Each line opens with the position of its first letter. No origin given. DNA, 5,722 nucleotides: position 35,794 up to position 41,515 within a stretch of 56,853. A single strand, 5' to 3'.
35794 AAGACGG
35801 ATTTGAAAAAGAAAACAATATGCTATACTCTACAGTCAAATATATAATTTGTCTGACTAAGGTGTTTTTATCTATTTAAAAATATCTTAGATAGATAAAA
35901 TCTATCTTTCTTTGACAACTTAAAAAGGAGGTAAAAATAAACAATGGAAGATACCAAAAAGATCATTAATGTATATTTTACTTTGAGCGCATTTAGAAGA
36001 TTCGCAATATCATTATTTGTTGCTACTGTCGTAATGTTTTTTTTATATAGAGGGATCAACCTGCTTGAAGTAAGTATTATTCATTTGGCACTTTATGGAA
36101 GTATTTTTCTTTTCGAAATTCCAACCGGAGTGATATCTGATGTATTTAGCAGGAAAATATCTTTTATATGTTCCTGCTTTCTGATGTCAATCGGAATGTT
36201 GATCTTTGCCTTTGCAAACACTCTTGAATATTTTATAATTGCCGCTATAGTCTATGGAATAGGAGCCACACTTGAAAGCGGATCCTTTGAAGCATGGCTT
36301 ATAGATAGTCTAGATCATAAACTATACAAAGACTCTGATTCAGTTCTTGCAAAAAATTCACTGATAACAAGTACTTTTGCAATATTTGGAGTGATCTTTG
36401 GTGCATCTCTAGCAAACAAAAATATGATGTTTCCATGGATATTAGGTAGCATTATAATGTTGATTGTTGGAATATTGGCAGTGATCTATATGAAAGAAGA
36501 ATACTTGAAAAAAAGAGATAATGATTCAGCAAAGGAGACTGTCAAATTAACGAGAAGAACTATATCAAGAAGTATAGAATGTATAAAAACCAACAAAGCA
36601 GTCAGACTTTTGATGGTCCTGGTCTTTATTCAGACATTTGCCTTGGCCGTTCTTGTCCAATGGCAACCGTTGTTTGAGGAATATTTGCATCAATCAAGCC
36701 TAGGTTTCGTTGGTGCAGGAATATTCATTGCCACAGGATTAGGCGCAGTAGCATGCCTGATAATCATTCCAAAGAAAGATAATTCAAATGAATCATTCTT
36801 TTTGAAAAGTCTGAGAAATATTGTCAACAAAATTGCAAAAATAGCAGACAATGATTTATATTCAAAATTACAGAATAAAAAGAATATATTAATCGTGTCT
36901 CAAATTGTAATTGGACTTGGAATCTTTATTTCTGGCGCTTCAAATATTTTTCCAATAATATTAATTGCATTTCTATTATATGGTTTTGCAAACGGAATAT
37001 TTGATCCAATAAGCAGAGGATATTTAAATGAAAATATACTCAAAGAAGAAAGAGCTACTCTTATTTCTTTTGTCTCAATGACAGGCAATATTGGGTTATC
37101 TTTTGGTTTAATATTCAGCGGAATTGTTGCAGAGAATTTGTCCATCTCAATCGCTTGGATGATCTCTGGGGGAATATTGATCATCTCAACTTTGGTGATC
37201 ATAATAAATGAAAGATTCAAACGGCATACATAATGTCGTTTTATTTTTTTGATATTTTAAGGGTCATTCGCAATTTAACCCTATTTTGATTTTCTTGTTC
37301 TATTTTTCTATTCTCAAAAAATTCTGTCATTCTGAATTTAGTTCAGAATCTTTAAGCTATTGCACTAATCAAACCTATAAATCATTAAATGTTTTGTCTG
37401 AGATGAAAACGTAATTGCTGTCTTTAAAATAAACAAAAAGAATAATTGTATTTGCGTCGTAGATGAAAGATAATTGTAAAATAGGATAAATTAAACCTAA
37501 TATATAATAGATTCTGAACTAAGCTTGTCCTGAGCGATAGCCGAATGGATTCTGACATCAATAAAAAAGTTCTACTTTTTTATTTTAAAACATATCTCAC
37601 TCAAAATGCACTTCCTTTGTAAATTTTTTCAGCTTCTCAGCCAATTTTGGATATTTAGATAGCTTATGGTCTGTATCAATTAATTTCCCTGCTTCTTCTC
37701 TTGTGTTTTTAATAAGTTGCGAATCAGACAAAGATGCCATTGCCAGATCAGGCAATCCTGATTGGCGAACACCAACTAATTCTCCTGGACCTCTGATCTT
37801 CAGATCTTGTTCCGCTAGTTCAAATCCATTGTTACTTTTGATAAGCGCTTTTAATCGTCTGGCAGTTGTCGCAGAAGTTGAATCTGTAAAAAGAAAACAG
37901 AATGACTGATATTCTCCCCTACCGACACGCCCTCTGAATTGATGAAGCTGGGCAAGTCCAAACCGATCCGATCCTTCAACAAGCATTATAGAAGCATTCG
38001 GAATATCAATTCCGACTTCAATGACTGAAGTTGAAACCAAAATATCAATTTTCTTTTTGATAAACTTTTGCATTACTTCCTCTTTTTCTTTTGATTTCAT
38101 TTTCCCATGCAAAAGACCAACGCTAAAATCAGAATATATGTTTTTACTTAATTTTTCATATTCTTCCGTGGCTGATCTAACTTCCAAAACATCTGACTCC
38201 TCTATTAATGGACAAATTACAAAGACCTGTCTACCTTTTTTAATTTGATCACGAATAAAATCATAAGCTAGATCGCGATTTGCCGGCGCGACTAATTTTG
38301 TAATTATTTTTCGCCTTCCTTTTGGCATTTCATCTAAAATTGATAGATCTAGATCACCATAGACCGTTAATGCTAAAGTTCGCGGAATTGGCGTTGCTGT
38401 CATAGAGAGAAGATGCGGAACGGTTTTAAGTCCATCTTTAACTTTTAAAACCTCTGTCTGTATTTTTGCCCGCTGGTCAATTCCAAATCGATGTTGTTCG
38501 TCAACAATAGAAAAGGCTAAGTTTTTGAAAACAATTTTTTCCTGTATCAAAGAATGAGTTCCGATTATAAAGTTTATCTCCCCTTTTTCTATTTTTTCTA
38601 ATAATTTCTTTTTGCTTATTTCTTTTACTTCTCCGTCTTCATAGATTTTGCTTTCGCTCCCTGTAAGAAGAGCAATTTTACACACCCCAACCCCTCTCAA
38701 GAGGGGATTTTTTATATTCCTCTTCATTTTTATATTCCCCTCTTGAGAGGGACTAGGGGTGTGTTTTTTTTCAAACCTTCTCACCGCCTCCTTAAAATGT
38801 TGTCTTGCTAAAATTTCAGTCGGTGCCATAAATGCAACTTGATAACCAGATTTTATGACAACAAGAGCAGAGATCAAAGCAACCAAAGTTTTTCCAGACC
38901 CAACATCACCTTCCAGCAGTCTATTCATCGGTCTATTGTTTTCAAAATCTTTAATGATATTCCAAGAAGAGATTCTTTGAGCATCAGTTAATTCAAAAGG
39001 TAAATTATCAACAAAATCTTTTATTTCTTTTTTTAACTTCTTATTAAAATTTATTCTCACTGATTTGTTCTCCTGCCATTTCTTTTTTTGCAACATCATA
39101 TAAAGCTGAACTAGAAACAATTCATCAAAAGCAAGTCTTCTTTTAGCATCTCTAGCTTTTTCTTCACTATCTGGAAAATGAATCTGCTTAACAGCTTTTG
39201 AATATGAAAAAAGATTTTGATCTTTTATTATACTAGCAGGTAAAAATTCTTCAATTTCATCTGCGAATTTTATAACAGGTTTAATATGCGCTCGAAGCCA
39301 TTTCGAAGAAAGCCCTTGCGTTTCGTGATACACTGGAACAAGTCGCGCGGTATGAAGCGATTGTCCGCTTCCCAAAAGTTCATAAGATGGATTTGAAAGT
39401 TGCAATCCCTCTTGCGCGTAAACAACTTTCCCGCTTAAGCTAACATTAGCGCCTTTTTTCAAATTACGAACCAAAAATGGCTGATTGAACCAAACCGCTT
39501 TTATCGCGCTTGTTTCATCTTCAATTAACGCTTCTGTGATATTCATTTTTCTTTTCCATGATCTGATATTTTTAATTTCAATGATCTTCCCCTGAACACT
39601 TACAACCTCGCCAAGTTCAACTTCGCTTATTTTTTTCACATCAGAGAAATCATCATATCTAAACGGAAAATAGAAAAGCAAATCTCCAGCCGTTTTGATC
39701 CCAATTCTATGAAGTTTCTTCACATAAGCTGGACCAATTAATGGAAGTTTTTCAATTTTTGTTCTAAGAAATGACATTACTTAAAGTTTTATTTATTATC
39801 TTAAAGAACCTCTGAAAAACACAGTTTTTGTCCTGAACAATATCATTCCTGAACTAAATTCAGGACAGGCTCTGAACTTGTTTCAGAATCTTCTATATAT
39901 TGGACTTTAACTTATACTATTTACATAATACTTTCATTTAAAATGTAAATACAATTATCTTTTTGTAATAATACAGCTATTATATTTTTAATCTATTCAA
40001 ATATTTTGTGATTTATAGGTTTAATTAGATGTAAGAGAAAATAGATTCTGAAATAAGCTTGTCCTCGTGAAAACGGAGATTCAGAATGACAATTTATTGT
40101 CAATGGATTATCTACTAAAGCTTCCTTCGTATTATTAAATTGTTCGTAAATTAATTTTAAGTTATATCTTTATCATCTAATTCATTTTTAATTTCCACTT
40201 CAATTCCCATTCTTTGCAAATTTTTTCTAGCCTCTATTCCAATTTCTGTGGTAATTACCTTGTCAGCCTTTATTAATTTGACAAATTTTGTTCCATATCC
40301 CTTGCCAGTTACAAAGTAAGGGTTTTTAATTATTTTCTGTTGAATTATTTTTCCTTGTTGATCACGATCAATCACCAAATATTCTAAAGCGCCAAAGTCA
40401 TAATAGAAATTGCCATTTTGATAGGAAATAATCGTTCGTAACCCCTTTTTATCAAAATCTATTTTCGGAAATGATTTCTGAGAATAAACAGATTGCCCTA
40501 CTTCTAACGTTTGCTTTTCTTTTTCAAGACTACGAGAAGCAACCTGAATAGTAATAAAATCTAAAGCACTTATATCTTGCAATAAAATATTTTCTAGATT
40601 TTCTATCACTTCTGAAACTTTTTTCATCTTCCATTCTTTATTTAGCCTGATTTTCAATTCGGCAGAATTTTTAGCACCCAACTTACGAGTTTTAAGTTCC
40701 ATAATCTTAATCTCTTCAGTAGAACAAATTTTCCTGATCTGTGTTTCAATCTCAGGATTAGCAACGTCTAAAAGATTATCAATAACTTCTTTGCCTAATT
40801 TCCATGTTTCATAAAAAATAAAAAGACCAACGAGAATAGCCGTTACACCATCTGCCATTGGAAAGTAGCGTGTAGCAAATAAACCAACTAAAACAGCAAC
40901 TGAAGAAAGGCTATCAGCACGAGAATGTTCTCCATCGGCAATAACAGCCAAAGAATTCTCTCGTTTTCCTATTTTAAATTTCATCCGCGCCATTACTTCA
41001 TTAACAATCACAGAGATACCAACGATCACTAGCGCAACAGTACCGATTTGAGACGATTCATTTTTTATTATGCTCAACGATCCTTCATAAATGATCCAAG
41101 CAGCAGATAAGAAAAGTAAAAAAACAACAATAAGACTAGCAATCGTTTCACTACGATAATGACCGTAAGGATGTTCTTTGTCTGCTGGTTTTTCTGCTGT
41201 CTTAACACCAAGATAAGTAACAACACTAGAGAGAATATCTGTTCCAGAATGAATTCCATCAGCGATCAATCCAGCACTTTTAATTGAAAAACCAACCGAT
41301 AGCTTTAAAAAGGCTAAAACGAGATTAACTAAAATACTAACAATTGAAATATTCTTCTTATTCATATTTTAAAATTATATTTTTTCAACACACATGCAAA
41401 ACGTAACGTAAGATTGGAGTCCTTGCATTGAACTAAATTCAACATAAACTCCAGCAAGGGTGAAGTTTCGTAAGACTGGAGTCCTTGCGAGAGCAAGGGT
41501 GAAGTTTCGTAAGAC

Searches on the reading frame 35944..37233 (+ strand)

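Call 8: search_protein_families(library=pfam, proteins=[window:35944-37233:+], max_evalue=0.001)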
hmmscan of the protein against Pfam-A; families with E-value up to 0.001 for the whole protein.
window:35944-37233:+ (429 aa): 2 families
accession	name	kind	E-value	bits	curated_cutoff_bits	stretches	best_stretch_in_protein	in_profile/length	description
PF07690.21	MFS_1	-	3.1e-38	132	33.4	2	14-273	4-257/347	Major Facilitator Superfamily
PF05977.19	MFS_3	-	0.00028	19.9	27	0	42-277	46-276/524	Transmembrane secretion effector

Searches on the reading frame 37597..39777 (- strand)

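Call 8: search_protein_families(library=pfam, proteins=[window:37597-39777:-], max_evalue=0.001)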
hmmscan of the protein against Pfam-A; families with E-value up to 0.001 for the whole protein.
window:37597-39777:- (726 aa): 7 families
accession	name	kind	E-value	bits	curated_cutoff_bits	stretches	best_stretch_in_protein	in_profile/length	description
PF17191.10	RecG_wedge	-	5.1e-24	85.1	23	1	14-169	8-159/162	RecG wedge domain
PF00271.37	Helicase_C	-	8.2e-22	78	23.5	1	508-620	10-108/110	Helicase conserved C-terminal domain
PF00270.35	DEAD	-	4.6e-20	72.5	26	1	285-468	16-164/167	DEAD/DEAH box helicase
PF19833.4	RecG_dom3_C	-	6.2e-14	52.2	26.8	1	649-721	2-78/87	ATP-dependent DNA helicase RecG, domain 3, C-terminal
PF04851.21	ResIII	-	3.7e-10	40.4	22.5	1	261-463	2-162/164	Type III restriction enzyme, res subunit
PF01336.31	tRNA_anti-codon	-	3.9e-09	36.8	27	1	59-135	1-75/75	OB-fold nucleic acid binding domain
PF22590.2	Cas3-like_C_2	-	1.1e-06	29.3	27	1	532-621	11-104/106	CRISPR-associated nuclease/helicase Cas3, C-terminal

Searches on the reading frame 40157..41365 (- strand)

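Call 8: search_protein_families(library=pfam, proteins=[window:40157-41365:-], max_evalue=0.001)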
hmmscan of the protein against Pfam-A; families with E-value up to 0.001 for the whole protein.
window:40157-41365:- (402 aa): 2 families
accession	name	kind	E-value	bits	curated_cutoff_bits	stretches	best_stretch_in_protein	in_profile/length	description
PF01545.26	Cation_efflux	-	3.7e-49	167.6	26.6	1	8-199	2-198/198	Cation efflux family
PF16916.11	ZT_dimer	-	3.2e-05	24.3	26.7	1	205-275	4-75/78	Dimerisation domain of Zinc Transporter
